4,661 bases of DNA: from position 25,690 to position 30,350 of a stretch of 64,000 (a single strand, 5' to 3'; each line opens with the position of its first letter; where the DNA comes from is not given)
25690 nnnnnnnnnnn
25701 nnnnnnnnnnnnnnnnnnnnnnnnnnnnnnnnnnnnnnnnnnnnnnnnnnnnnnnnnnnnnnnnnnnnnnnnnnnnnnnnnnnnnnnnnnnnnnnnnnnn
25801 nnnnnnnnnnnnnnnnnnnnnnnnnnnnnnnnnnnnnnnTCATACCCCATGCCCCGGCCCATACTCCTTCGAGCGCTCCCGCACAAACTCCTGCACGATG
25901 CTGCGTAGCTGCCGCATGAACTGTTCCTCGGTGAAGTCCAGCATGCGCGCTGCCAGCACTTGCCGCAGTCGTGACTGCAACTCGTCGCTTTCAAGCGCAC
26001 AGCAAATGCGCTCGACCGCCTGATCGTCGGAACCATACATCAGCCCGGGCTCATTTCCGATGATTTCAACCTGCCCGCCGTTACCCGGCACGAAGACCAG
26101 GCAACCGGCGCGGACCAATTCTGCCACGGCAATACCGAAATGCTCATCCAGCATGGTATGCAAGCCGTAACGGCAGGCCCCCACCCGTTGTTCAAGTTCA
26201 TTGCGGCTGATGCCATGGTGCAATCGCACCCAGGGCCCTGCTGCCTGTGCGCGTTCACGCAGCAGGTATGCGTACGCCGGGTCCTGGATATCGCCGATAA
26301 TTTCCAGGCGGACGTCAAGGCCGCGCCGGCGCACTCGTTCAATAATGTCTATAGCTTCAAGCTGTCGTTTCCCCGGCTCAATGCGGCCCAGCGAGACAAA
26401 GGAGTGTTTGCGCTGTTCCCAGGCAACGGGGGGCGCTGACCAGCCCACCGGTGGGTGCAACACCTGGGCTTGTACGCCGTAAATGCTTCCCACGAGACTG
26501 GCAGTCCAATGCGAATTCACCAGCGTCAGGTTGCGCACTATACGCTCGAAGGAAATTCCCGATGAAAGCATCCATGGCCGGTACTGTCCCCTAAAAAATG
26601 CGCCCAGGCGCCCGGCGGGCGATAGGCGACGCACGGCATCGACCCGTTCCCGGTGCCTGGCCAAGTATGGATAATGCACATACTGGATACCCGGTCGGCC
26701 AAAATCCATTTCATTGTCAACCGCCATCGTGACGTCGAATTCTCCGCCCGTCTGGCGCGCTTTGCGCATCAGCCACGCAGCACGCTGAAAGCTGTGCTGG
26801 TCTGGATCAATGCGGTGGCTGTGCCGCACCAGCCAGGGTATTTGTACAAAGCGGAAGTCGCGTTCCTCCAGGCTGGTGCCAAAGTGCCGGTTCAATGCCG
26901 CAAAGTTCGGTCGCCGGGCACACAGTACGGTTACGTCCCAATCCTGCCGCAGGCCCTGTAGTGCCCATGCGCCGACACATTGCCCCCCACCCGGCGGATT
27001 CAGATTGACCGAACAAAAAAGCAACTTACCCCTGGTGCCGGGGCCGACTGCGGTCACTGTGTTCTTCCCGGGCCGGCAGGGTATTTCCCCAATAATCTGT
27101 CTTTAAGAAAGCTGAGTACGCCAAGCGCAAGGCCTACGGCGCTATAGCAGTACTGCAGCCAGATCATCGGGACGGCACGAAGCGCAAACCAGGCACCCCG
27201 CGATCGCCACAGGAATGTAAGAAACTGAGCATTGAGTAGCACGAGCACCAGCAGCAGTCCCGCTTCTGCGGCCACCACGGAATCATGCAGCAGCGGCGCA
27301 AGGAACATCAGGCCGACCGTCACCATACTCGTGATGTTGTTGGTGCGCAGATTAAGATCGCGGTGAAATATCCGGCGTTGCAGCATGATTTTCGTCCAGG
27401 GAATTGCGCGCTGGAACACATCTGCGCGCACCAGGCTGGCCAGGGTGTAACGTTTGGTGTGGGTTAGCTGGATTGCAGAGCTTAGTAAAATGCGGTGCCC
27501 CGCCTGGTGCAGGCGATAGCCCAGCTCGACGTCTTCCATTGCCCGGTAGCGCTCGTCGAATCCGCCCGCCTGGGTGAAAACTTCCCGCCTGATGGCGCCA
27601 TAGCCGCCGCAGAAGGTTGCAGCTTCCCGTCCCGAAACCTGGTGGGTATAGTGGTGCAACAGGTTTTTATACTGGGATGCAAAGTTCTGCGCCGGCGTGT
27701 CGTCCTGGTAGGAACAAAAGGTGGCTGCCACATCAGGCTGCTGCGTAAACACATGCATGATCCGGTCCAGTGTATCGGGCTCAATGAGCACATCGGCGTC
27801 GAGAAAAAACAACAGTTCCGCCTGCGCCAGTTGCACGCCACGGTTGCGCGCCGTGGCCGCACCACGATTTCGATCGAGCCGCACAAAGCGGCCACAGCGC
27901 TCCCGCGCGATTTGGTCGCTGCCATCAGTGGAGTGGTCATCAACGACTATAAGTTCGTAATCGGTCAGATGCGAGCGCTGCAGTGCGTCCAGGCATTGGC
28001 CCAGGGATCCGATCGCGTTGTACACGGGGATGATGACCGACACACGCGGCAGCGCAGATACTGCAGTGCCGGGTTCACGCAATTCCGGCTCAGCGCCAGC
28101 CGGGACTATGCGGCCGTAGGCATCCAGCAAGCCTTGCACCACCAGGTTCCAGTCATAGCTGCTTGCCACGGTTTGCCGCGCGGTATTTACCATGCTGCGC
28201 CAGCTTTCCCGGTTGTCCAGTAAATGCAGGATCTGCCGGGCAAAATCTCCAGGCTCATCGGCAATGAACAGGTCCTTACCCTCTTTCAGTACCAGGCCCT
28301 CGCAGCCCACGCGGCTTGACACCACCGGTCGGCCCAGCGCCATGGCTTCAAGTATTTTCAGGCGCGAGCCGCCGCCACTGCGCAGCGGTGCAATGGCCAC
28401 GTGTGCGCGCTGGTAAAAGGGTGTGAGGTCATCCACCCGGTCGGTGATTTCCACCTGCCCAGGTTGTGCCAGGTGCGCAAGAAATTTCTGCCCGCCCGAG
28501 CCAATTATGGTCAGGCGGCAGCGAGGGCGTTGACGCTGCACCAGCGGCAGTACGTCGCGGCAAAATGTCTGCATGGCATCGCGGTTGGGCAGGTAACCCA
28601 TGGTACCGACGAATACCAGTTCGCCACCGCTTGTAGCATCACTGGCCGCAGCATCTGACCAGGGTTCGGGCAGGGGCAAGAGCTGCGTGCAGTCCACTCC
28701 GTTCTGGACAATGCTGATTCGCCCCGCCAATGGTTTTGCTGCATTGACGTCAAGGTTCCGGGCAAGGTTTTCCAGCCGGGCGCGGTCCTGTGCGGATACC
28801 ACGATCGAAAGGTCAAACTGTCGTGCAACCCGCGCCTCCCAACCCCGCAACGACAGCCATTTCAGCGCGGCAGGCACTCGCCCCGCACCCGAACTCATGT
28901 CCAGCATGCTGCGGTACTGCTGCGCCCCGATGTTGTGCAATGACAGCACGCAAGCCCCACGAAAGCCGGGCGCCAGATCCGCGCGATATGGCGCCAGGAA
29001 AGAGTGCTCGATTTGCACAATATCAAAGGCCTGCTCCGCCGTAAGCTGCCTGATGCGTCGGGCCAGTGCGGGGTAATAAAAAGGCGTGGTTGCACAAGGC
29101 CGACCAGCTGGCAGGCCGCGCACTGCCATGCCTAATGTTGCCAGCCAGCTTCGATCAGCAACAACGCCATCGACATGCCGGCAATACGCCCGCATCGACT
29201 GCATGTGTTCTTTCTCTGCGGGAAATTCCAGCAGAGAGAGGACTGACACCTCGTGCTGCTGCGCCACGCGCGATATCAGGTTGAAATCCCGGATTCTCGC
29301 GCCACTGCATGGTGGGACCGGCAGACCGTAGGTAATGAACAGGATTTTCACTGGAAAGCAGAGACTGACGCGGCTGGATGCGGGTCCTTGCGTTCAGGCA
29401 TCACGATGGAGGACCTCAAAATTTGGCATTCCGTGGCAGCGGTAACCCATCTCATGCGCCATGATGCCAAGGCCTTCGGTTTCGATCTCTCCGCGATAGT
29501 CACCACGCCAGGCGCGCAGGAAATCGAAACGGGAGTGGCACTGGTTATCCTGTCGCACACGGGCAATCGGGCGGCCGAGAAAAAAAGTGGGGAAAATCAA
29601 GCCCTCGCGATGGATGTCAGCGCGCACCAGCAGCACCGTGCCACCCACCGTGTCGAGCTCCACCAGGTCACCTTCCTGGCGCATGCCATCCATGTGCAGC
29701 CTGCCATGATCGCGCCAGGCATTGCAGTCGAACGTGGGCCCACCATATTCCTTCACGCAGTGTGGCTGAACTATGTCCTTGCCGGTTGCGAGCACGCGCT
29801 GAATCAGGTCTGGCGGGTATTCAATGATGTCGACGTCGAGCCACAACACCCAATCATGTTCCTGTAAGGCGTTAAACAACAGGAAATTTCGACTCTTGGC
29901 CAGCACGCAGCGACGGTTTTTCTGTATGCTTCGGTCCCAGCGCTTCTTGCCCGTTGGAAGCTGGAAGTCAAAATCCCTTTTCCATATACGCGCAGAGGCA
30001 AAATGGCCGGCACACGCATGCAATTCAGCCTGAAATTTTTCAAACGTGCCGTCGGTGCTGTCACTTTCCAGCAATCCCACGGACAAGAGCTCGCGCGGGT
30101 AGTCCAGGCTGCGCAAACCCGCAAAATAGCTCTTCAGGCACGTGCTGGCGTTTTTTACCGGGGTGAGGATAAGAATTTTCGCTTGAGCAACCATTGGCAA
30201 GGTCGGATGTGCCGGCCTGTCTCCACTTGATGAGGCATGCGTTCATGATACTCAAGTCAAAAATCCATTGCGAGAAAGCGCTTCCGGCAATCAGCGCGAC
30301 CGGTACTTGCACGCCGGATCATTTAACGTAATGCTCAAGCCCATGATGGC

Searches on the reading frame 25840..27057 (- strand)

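Call 50: search_protein_families(library=pfam, proteins=[window:25840-27057:-], max_evalue=0.00001)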
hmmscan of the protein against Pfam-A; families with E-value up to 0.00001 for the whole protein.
window:25840-27057:- (405 aa): 2 families
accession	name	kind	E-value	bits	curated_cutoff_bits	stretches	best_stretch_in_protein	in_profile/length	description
PF00534.26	Glycos_transf_1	-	6.1e-13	49.1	26.4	1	214-366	12-167/172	Glycosyl transferases group 1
PF13692.12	Glyco_trans_1_4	-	1.1e-07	32.6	27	1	219-352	3-137/142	Glycosyl transferases group 1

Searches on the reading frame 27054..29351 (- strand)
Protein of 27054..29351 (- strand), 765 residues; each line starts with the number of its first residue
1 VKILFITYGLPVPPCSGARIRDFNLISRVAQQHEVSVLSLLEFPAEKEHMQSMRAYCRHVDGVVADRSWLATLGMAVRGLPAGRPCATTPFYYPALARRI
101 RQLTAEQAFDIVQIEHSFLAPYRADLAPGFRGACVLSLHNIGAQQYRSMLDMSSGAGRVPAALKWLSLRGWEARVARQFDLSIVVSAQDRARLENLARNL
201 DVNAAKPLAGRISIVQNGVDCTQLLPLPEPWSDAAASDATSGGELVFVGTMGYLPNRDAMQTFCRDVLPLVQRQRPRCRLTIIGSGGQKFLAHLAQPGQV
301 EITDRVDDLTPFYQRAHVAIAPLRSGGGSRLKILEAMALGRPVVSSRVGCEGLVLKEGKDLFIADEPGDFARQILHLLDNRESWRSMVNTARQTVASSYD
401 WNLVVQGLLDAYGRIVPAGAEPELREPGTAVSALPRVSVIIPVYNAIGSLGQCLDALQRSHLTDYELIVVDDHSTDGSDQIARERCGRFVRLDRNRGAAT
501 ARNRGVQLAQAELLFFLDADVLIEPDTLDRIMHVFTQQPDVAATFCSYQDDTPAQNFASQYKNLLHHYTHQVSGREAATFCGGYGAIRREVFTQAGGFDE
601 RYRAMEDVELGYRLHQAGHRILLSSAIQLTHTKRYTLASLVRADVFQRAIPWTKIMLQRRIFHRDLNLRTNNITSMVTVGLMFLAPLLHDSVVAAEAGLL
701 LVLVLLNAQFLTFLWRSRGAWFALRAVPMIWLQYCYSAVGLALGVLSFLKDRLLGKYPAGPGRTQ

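Call 50: search_protein_families(library=pfam, proteins=[window:27054-29351:-], max_evalue=0.00001)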
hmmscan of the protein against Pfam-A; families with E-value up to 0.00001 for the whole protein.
window:27054-29351:- (765 aa): 10 families
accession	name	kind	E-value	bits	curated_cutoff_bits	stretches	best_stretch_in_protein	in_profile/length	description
PF00535.33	Glycos_transf_2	-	9.1e-31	107.5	23.3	1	438-592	1-164/168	Glycosyl transferase family 2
PF13692.12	Glyco_trans_1_4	-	1.2e-27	97.3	27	1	245-380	4-142/142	Glycosyl transferases group 1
PF13641.12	Glyco_tranf_2_3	-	8.5e-18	65.6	27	1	435-642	1-222/230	Glycosyltransferase like family 2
PF10111.15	Glyco_tranf_2_2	-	5.1e-15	56.1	27.3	1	438-621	1-206/276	Glycosyltransferase like family 2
PF00534.26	Glycos_transf_1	-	1.4e-13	51.1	26.4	1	267-393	36-171/172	Glycosyl transferases group 1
PF13524.12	Glyco_trans_1_2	-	9e-12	45.6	25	1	271-409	9-143/144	Glycosyl transferase-like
PF13506.12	Glyco_transf_21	-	8.1e-11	42.1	21.7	1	504-653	24-173/174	Glycosyl transferase family 21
PF13632.12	Glyco_trans_2_3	-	8.6e-10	39.2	27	1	515-742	3-189/198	Glycosyl transferase family group 2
PF13439.12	Glyco_transf_4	-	2.7e-07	31.2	28.5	1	31-222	17-169/170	Glycosyltransferase Family 4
PF13579.12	Glyco_trans_4_4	-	2e-06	28.7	29.7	1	30-196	16-145/158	Glycosyl transferase 4-like domain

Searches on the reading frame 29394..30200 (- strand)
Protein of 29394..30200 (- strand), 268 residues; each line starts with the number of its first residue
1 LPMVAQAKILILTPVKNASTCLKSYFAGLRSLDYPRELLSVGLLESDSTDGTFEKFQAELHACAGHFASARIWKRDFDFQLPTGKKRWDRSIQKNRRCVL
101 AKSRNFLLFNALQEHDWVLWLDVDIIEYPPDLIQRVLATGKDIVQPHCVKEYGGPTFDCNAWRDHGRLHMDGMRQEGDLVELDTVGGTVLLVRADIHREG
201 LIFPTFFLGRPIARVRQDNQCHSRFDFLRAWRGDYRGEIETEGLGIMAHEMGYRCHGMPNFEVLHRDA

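Call 50: search_protein_families(library=pfam, proteins=[window:29394-30200:-], max_evalue=0.00001)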
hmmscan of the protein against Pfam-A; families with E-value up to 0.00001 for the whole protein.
window:29394-30200:- (268 aa): 1 family
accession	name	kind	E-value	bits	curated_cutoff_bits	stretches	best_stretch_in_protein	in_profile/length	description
PF03452.20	Anp1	-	4.2e-52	177.6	28.8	2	5-164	19-191/263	Anp1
